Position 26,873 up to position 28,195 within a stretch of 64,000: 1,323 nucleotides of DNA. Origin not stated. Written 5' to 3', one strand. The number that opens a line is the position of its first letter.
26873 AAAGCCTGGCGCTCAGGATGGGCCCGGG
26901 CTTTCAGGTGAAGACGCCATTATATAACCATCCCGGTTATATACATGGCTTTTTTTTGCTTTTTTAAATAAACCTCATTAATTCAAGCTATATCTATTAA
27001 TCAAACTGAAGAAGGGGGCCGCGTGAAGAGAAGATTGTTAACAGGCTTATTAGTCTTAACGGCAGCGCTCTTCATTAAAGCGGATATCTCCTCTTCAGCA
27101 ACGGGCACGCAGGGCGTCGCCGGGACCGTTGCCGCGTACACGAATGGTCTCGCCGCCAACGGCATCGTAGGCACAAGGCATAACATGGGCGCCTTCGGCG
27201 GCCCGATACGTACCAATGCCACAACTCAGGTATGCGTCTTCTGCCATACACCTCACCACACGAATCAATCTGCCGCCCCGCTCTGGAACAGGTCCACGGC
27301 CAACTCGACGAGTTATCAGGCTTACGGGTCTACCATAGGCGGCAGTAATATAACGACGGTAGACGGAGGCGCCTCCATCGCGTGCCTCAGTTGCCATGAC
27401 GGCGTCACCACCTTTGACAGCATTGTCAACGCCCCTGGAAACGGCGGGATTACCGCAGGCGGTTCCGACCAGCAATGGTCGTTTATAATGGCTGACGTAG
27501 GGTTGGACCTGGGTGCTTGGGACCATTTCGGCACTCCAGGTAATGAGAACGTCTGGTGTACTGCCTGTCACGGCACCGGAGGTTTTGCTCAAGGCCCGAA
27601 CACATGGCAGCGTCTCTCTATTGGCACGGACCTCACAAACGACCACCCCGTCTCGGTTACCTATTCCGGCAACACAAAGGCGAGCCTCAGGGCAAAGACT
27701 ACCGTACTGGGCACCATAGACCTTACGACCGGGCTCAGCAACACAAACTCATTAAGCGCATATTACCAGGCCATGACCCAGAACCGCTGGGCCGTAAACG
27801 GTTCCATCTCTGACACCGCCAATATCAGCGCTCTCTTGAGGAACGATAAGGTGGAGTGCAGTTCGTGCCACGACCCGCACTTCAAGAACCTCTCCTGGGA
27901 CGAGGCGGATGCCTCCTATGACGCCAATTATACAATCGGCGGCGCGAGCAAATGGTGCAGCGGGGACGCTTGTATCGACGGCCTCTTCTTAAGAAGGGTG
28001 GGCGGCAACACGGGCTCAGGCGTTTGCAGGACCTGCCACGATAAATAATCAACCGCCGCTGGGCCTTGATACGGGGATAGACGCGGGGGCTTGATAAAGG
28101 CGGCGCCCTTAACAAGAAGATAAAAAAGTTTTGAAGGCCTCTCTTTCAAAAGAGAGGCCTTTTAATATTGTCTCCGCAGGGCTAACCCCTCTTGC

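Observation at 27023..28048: Pentaheme, T/S/N/G-rich secreted cytochrome with OmcS-like motif pattern (possible cytochrome filament subunit)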

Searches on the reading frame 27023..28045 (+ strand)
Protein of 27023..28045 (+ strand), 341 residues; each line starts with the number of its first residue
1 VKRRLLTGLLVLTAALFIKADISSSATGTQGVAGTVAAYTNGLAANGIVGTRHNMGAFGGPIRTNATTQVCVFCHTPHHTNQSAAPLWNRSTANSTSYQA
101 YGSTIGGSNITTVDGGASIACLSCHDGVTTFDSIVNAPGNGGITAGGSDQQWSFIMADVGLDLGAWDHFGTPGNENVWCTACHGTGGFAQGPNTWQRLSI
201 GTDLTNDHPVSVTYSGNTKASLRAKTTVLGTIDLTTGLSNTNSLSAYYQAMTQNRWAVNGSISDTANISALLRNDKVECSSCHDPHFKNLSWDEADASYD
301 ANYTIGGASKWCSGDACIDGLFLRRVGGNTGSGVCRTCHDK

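Call 3: search_protein_families(library=pfam, proteins=[window:27023-28045:+], max_evalue=10)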
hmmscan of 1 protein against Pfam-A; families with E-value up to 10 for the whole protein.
window:27023-28045:+ (341 aa): 9 families
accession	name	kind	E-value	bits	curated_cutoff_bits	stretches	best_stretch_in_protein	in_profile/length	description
PF09699.15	Paired_CXXCH_1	-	2.2e-08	34.1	20.6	2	278-288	8-18/41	Doubled CXXCH motif (Paired_CXXCH_1)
PF14522.11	Cytochrome_C7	-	1.3e-06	28.6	24.8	2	65-183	10-66/67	Cytochrome c7 and related cytochrome c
PF13442.11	Cytochrome_CBB3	-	0.00059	20.5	27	1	178-193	13-26/68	Cytochrome C oxidase, cbb3-type, subunit III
PF02335.20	Cytochrom_C552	-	0.025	14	24.1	1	67-127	86-134/438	Cytochrome c552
PF22113.1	Mtrc-MtrF_II-IV_dom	-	0.029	14.3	30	1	64-187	77-167/176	Outer membrane cytochrome MtrC/MtrF-like, domains II/IV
PF07776.21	zf-AD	-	0.1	13.3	28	1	70-134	1-61/75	Zinc-finger associated domain (zf-AD)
PF07583.16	PSCyt2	-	0.11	12.8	29.8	1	254-294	156-196/209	Protein of unknown function (DUF1549)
PF22678.1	Cytochrom_c_NrfB-like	-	0.15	13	27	0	64-82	29-47/89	Cytochrome c-type protein NrfB-like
PF03150.19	CCP_MauG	-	0.2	12.7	25.6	1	273-287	18-32/149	Di-haem cytochrome c peroxidase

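Call 4: search_protein_families(library=ncbifam, proteins=[window:27023-28045:+], max_evalue=10)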
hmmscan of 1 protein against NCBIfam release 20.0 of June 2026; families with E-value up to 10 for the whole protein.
window:27023-28045:+ (341 aa): 7 families
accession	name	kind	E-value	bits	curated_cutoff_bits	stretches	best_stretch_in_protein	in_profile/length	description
TIGR01905.1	paired_CXXCH_1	subfamily_domain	7.3e-05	22.6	25.2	2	278-287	8-17/41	doubled CXXCH domain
TIGR04315.1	octaheme_Shew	subfamily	0.014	14.5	375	1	66-132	18-86/440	tetrathionate reductase family octaheme c-type cytochrome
NF047530.1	SrpBC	subfamily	0.015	14.9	200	1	198-288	118-204/236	sigma factor SigX-regulated lipoprotein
TIGR03508.1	decahem_SO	subfamily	0.023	14.2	192.2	2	272-286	139-153/258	DmsE family decaheme c-type cytochrome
NF040971.1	cytc_ExtS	equivalog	0.41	9.8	100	1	66-95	23-52/262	selenite/tellurite reduction operon c-type cytochrome lipoprotein ExtS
NF008659.0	PRK11659.1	equivalog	0.5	10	184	0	275-288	134-147/188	cytochrome c nitrite reductase pentaheme subunit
NF041028.1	decahem_GSU2203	exception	4.5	6.4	325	1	272-288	170-186/317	GSU2203 family decaheme c-type cytochrome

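Call 5: search_solved_structures(query=window:27023-28045:+, max_evalue=10, show_alignments=3)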
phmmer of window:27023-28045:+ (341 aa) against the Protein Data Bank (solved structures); distinct sequences matched with E-value up to 10: 3.
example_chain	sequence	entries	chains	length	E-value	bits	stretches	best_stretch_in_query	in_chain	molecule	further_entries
7tfs_A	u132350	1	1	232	3.2e-15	59.4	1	40-149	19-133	Cytochrome c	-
9yuq_N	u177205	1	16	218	1.2e-11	47.6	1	48-145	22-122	Putative multiheme cytochrome c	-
5ig8_A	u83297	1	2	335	0.97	11.7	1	150-181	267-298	ATP grasp ligase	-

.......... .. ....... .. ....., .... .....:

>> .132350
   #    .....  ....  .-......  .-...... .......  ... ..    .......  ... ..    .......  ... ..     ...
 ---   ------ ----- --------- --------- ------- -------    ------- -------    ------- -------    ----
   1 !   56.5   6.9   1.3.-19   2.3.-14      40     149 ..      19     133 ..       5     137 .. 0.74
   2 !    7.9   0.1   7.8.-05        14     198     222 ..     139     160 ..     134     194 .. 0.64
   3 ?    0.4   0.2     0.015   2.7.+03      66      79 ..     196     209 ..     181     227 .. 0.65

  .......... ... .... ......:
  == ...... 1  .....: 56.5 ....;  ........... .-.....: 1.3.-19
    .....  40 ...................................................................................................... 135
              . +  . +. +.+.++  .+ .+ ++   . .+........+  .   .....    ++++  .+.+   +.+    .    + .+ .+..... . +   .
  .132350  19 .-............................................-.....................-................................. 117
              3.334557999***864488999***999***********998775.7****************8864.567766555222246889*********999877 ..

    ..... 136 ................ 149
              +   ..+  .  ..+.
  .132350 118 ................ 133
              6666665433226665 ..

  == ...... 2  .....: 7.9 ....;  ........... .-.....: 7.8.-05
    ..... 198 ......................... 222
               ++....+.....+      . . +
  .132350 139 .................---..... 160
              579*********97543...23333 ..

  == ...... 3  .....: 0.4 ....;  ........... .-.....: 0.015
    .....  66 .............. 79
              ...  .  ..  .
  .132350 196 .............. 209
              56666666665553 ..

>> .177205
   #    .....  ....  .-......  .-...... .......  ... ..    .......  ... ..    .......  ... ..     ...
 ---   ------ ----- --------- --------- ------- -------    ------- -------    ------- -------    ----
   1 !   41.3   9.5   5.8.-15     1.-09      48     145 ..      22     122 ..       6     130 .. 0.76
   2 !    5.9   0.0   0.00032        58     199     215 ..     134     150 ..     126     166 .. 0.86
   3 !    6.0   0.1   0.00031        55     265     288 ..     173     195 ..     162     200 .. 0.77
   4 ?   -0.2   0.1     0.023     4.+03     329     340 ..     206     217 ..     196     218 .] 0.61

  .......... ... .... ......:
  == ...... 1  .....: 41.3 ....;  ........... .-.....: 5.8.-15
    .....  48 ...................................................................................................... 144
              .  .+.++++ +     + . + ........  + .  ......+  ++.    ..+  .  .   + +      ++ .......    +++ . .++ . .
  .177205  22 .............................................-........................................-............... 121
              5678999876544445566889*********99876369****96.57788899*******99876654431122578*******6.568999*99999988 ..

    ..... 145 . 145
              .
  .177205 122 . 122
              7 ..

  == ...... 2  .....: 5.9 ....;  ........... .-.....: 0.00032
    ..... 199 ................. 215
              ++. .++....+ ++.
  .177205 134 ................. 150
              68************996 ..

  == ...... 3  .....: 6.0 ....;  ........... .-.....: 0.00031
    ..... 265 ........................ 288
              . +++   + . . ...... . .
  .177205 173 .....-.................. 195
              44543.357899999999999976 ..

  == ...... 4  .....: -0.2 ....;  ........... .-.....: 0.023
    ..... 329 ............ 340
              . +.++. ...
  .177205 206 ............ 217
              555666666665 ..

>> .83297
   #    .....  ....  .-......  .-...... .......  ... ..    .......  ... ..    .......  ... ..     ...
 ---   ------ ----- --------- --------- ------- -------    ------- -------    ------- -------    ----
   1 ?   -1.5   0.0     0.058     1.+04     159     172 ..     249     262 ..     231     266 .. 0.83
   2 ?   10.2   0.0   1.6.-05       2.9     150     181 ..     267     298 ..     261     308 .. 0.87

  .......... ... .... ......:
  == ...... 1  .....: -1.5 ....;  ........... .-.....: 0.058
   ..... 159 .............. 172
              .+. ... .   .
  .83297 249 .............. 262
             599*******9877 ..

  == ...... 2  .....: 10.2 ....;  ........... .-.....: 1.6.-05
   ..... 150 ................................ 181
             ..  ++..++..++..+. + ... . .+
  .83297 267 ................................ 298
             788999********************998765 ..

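Call 10: find_homologous_proteins(query=window:27023-28045:+)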
Query window:27023-28045:+ (341 aa): 6646 proteins with E <= 0.001 among 8000 candidates; the best 120 are listed.
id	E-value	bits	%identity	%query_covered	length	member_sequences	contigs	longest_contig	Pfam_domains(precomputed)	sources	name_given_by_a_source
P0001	1.3e-228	776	100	100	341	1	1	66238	PF09699.16,PF14522.12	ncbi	ncbi:MAG: hypothetical protein ACE5EB_01345 [Thermodesulfobacteriota bacterium]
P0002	1.7e-156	539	79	94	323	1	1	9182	PF09699.16,PF14522.12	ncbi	ncbi:MAG: hypothetical protein ACE5EB_08580 [Thermodesulfobacteriota bacterium]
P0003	8.7e-139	481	63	100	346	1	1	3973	PF09699.16,PF03150.20,PF14522.12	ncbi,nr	ncbi:MAG: hypothetical protein BMS9Abin23_1059 [Thermodesulfobacteriota bacterium]|nr:MAG: hypotheti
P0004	1.8e-127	443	62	100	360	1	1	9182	PF09699.16,PF14522.12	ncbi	ncbi:MAG: hypothetical protein ACE5EB_08585 [Thermodesulfobacteriota bacterium]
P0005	3.6e-122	426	60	100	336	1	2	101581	PF09699.16,PF14522.12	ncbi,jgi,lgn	-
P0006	2.5e-120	420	58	100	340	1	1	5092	PF09699.16,PF14522.12,PF22113.2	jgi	-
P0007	3.7e-119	416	58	100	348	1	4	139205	PF09699.16,PF14522.12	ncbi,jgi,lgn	-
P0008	1.6e-115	404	58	97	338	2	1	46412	PF09699.16,PF14522.12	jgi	-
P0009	7.9e-115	402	57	100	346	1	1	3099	PF09699.16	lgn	-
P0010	8.8e-115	402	56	100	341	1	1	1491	PF09699.16,PF14522.12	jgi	-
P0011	1.9e-112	394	55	100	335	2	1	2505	PF09699.16,PF14522.12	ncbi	ncbi:MAG: hypothetical protein ACE5DR_05410 [Thermodesulfobacteriota bacterium]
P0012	4.3e-112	393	55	100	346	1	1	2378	PF09699.16,PF03150.20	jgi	-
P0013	2.1e-111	391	54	100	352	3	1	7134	PF09699.16,PF14522.12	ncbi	-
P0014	2.6e-110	387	54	100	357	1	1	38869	PF09699.16,PF14522.12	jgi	-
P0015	4.9e-110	386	55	100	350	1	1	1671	PF09699.16,PF14522.12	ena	-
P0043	4.6e-98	347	51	100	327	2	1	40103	PF09699.16,PF14522.12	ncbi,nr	ncbi:MAG: hypothetical protein HYV24_10450 [Deltaproteobacteria bacterium]|nr:hypothetical protein [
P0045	8.8e-98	346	52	100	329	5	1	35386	PF09699.16,PF14522.12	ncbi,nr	ncbi:MAG: hypothetical protein HY955_04180 [Deltaproteobacteria bacterium]|nr:hypothetical protein [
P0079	5.8e-94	333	54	100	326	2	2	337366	PF09699.16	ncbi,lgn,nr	ncbi:MAG: hypothetical protein HYS21_01355 [Deltaproteobacteria bacterium]|nr:hypothetical protein [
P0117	8.0e-90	320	47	99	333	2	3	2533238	PF09699.16,PF14522.12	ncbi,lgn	-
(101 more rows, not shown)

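Call 14: find_encoding_contigs(protein=window:27023-28045:+, flank=10000, max_places=3)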
Protein window:27023-28045:+ (341 aa): no gene with exactly this product is on record in the collection.

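Call 20: find_encoding_contigs(protein=P0117, flank=10000, max_places=2)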
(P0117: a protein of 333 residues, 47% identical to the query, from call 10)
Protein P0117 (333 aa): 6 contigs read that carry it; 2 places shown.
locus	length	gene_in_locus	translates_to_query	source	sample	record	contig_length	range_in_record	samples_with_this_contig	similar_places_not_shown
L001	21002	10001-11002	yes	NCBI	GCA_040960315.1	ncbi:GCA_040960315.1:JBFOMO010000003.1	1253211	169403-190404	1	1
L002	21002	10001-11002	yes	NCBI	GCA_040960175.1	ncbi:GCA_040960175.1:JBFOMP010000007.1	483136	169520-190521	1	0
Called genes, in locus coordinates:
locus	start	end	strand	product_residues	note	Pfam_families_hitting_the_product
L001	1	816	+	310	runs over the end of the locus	PF02775:TPP_enzyme_C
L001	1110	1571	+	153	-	PF03259:Robl_LC7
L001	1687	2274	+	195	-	PF00025:Arf (weak)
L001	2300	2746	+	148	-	PF09424:YqeY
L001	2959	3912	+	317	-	PF01784:DUF34_NIF3 (faint)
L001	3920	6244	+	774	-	PF00488:MutS_V, PF20297:MSSS (weak), PF01713:Smr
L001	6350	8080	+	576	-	PF01807:Zn_ribbon_DnaG, PF08275:DNAG_N, PF01751:Toprim, PF13362:Toprim_3 (weak), PF13662:Toprim_4, PF13155:Toprim_2, PF10410:DnaB_bind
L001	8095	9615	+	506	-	PF00140:Sigma70_r1_2, PF04542:Sigma70_r2, PF04539:Sigma70_r3, PF04545:Sigma70_r4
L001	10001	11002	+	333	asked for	PF14522:Cytochrome_C7 (faint), PF09699:Paired_CXXCH_1 (faint)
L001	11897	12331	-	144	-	-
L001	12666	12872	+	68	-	PF01165:Ribosomal_S21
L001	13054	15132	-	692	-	PF16177:ACAS_N, PF00501:AMP-binding, PF13193:AMP-binding_C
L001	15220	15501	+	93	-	-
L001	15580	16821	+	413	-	PF01409:tRNA-synt_2d (faint), PF13393:tRNA-synt_His, PF00587:tRNA-synt_2b, PF03129:HGTP_anticodon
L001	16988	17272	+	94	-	-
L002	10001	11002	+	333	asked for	PF14522:Cytochrome_C7 (faint), PF09699:Paired_CXXCH_1 (faint)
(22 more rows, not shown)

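Call 21: find_encoding_contigs(protein=P0079, flank=10000, max_places=2)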
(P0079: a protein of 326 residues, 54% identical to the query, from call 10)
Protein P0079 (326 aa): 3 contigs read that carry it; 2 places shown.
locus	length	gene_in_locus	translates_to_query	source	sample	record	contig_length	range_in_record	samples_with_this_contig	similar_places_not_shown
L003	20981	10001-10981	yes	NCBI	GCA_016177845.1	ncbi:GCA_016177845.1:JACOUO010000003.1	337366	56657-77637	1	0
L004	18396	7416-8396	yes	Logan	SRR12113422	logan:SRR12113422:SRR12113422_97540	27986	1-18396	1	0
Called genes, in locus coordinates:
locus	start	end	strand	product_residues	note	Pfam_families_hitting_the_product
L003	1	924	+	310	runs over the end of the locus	PF02775:TPP_enzyme_C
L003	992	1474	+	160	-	PF03259:Robl_LC7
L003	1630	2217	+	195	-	PF00025:Arf (weak)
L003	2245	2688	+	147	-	PF09424:YqeY, PF02637:GatB_Yqey (faint)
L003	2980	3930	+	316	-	PF01784:DUF34_NIF3 (faint)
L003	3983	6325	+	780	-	PF00488:MutS_V, PF20297:MSSS (weak), PF01713:Smr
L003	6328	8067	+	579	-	PF01807:Zn_ribbon_DnaG, PF08275:DNAG_N, PF01751:Toprim, PF13155:Toprim_2, PF13362:Toprim_3 (weak), PF13662:Toprim_4, PF10410:DnaB_bind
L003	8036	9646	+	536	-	PF00140:Sigma70_r1_2, PF04542:Sigma70_r2, PF04539:Sigma70_r3, PF04545:Sigma70_r4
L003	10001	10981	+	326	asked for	PF09699:Paired_CXXCH_1 (faint)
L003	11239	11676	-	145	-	-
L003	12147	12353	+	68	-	PF01165:Ribosomal_S21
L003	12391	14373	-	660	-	PF16177:ACAS_N, PF00501:AMP-binding, PF13193:AMP-binding_C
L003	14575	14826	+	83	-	-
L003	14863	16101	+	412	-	PF13393:tRNA-synt_His, PF00587:tRNA-synt_2b, PF03129:HGTP_anticodon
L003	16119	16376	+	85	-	-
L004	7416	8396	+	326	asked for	PF09699:Paired_CXXCH_1 (faint)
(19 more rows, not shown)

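Call 22: find_encoding_contigs(protein=P0004, flank=10000, max_places=2)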
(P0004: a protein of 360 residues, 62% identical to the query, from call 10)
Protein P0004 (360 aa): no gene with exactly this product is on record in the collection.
